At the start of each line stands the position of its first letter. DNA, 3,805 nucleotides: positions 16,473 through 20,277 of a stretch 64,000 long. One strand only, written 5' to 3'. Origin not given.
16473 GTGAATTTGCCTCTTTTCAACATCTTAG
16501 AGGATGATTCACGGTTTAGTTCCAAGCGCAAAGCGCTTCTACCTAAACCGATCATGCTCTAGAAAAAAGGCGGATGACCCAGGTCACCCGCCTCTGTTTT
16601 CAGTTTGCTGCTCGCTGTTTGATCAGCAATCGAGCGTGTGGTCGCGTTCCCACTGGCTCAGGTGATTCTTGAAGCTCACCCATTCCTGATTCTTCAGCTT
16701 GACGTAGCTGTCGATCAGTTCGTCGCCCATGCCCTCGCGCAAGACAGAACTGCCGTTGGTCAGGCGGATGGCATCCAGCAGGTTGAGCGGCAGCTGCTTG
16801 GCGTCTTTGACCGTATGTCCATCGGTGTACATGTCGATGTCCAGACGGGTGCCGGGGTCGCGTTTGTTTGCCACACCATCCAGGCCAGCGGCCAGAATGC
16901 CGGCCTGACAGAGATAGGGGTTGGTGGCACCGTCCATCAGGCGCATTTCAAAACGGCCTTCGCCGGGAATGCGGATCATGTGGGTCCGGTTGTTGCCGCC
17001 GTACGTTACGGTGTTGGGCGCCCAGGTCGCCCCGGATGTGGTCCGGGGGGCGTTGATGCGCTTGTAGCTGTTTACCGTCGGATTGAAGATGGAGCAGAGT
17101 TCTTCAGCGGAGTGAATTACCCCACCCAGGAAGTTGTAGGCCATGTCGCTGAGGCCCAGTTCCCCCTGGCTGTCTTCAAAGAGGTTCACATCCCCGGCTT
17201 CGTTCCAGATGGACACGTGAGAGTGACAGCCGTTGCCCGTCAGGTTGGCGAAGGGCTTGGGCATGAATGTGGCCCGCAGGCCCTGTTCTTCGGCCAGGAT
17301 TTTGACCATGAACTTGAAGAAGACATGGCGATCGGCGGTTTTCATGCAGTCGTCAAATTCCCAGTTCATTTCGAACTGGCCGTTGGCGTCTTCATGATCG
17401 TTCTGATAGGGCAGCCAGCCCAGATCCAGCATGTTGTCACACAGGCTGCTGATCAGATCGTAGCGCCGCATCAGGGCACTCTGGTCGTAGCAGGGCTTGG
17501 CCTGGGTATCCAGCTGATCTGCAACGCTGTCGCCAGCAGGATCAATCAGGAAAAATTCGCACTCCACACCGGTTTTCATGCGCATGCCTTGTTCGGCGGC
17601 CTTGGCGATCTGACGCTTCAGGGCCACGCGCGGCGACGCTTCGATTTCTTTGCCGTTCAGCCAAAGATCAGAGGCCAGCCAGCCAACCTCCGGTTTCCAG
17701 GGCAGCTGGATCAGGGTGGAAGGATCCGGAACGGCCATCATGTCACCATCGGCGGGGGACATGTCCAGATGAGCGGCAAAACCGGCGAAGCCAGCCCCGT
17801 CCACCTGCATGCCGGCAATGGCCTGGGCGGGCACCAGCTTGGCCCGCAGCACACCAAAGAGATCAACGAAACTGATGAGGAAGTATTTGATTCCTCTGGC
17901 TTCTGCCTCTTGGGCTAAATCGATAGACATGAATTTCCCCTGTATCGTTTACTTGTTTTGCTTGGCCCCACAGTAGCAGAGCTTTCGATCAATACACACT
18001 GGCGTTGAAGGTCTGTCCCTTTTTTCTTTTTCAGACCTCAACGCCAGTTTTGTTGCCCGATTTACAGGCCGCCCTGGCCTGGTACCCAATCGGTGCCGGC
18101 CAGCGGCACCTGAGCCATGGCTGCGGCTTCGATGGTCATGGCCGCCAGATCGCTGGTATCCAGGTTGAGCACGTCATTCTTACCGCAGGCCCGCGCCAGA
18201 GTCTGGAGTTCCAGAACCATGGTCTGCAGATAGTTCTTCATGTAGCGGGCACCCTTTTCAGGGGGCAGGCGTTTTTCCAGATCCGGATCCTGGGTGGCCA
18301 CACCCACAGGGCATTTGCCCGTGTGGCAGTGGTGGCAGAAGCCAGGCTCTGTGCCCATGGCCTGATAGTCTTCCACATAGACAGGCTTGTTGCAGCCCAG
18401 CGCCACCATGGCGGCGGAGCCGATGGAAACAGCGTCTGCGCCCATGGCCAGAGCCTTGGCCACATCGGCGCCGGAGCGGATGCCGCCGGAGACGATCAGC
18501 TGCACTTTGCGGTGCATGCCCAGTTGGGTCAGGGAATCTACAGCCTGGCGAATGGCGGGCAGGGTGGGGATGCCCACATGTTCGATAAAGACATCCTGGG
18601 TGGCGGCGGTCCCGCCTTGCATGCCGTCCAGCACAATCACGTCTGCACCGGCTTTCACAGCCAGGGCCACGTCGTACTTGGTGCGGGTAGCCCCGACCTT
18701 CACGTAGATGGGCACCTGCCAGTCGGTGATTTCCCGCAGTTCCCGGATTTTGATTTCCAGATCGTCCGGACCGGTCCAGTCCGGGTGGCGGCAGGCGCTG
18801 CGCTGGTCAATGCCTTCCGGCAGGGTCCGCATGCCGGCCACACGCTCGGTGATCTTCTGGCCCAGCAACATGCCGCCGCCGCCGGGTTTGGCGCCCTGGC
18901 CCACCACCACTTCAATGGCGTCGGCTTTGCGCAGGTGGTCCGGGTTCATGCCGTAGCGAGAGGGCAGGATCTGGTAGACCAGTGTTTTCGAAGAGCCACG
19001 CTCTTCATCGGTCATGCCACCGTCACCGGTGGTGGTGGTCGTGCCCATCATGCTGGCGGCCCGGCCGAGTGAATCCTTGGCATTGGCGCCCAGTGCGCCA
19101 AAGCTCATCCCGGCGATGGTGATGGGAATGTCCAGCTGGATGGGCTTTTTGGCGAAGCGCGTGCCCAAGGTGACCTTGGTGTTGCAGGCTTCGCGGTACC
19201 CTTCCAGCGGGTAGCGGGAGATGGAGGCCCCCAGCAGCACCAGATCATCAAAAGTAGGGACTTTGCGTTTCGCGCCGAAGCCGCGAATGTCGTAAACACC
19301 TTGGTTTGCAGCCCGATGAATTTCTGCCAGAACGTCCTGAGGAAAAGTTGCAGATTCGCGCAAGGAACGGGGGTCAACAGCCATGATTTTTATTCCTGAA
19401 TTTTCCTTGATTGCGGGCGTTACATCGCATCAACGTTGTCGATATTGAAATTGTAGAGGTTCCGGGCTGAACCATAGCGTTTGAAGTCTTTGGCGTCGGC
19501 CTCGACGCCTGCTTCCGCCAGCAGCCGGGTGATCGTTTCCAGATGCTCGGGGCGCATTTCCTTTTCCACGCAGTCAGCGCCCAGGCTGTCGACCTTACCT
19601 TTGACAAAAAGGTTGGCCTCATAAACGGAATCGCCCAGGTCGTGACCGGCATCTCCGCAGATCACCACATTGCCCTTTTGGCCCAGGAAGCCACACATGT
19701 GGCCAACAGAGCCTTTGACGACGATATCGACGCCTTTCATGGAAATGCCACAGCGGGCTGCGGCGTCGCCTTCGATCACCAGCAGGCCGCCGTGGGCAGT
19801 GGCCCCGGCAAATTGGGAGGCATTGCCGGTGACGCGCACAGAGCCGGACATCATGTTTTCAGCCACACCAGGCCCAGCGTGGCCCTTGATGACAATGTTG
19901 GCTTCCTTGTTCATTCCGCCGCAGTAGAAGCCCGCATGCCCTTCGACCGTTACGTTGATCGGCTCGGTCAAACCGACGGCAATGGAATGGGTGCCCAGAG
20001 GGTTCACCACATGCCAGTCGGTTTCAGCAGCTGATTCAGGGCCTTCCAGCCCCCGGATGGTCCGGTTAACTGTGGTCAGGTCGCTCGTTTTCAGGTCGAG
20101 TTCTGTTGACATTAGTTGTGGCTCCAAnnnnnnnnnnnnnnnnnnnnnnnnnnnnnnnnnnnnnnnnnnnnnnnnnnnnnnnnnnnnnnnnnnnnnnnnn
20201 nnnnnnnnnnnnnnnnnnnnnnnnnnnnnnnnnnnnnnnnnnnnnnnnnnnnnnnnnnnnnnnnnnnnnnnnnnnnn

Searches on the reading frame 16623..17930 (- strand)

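Call 3: search_protein_families(library=pfam, proteins=[window:16623-17930:-])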
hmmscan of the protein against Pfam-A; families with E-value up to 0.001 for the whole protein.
window:16623-17930:- (435 aa): 2 families
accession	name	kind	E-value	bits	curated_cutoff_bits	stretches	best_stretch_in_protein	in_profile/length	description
PF00120.29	Gln-synt_C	-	8.8e-91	304.9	24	1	98-430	2-342/344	Glutamine synthetase, catalytic domain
PF03951.24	Gln-synt_N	-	0.00013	22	33.4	1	14-82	2-71/82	Glutamine synthetase, beta-Grasp domain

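Call 4: search_protein_families(library=ncbifam, proteins=[window:16623-17930:-])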
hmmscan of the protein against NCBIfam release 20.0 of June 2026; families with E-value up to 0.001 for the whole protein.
window:16623-17930:- (435 aa): 4 families
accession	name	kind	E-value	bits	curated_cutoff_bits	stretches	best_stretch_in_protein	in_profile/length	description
TIGR03105.1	gln_synth_III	equivalog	2.4e-199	662.3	469.6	1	6-434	2-435/435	type III glutamate--ammonia ligase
TIGR00653.1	GlnA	equivalog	3e-81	273.5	429.15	2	156-432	183-460/462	type I glutamate--ammonia ligase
NF045547.1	GGputSyn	equivalog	1.8e-73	247.8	650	1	6-428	6-438/438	gamma-glutamylputrescine synthetase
NF007006.0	PRK09469.1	equivalog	1.2e-42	146.1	845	1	157-417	190-451/469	glutamate--ammonia ligase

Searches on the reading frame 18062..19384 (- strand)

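Call 5: search_protein_families(library=pfam, proteins=[window:18062-19384:-], max_evalue=0.01)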
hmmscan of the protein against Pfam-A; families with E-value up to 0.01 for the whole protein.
window:18062-19384:- (440 aa): 11 families
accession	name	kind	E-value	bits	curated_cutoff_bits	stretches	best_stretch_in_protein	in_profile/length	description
PF01645.23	Glu_synthase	-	5.1e-96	322.5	20.4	1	76-402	57-368/369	Conserved region in glutamate synthase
PF01070.24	FMN_dh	-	4.5e-16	59.3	24.9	1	213-332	210-312/350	FMN-dependent dehydrogenase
PF00478.31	IMPDH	-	3.3e-11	43.2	25.6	1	215-324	135-238/345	IMP dehydrogenase / GMP reductase domain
PF03060.21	NMO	-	2.2e-08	34.3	28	1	233-337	143-237/331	Nitronate monooxygenase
PF00977.27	His_biosynth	-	2.8e-05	24.1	23.6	1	291-326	71-106/228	Histidine biosynthesis protein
PF01729.25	QRPTase_C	-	8.2e-05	22.8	23.1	1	213-325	70-158/169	Quinolinate phosphoribosyl transferase, C-terminal domain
PF05690.20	ThiG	-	0.0011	18.8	23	1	286-328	168-210/247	Thiazole biosynthesis protein ThiG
PF01180.27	DHO_dh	-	0.0012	18.5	27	0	280-326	225-273/291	Dihydroorotate dehydrogenase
PF04131.20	NanE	-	0.0057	16.3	27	0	291-324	142-175/192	Putative N-acetylmannosamine-6-phosphate epimerase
PF04309.18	G3P_antiterm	-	0.0072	16.2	27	0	274-324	122-170/173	Glycerol-3-phosphate responsive antiterminator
PF04898.20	Glu_syn_central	-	0.0074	16.2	22.8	0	238-320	141-216/277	Glutamate synthase central domain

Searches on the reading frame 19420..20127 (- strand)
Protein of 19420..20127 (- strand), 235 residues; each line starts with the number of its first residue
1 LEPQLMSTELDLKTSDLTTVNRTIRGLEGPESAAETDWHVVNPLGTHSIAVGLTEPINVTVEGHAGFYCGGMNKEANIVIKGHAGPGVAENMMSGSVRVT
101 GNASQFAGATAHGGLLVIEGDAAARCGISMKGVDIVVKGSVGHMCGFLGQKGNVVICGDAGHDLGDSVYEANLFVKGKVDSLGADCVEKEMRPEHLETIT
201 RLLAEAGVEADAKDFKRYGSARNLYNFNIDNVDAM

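Call 5: search_protein_families(library=pfam, proteins=[window:19420-20127:-], max_evalue=0.01)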
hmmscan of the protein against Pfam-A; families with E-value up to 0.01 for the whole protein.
window:19420-20127:- (235 aa): 1 family
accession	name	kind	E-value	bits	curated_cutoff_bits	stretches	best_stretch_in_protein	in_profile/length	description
PF01493.24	GXGXG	-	4.9e-11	43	32.5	1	44-190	18-177/190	GXGXG motif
